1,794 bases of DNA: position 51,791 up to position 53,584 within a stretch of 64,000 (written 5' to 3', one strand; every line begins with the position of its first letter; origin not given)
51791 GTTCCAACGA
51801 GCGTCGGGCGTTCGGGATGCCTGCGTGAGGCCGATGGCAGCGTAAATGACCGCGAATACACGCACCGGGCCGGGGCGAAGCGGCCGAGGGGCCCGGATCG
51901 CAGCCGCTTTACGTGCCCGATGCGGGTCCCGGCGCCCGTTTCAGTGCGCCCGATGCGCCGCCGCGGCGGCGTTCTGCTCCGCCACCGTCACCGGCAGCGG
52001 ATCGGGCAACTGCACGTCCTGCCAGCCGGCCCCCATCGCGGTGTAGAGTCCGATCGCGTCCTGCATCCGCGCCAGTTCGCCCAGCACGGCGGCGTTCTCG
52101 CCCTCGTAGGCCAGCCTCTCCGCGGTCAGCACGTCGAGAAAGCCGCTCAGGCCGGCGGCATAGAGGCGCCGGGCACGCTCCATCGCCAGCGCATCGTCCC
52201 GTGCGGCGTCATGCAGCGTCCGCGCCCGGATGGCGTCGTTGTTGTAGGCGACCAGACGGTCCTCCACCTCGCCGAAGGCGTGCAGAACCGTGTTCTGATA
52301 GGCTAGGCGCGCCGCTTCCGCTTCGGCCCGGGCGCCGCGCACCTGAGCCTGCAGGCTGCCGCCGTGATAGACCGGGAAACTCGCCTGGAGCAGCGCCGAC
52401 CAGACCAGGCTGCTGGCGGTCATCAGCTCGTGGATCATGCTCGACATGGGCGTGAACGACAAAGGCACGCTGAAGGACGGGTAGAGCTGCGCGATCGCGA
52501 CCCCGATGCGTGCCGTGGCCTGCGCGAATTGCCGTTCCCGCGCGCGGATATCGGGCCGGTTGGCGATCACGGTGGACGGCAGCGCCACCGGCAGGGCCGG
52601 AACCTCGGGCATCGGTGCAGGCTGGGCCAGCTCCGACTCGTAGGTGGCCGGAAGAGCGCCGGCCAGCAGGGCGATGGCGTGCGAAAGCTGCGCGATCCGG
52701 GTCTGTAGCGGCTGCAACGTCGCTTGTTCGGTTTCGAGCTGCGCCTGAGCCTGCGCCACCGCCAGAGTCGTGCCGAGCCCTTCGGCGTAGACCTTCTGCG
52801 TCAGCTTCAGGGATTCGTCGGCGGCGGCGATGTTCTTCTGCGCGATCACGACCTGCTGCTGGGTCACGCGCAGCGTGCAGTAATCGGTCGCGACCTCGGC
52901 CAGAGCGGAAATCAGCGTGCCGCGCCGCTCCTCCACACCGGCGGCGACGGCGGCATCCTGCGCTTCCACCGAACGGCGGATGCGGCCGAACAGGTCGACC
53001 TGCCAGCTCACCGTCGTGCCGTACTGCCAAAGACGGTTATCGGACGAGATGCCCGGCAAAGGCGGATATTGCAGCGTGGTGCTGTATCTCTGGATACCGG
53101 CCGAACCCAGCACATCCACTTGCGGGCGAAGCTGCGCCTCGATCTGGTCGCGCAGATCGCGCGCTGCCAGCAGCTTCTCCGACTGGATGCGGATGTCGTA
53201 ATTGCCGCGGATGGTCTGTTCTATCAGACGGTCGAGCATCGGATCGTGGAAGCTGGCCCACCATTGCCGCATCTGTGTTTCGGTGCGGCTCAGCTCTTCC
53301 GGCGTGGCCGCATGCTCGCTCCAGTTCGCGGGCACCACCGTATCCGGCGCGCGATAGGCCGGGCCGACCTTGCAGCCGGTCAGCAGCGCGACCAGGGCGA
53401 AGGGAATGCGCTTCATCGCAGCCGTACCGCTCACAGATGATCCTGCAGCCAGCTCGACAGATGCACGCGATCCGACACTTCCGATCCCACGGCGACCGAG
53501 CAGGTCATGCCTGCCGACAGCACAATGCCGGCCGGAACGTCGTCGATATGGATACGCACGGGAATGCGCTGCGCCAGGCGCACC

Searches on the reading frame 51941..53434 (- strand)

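Call 89: search_protein_families(library=pfam, proteins=[window:51941-53434:-], max_evalue=0.001)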
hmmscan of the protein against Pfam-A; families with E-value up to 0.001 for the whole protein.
window:51941-53434:- (497 aa): 1 family
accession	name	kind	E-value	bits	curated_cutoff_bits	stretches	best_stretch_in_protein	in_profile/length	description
PF02321.23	OEP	-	2.2e-38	132.4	22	2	285-468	4-187/187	Outer membrane efflux protein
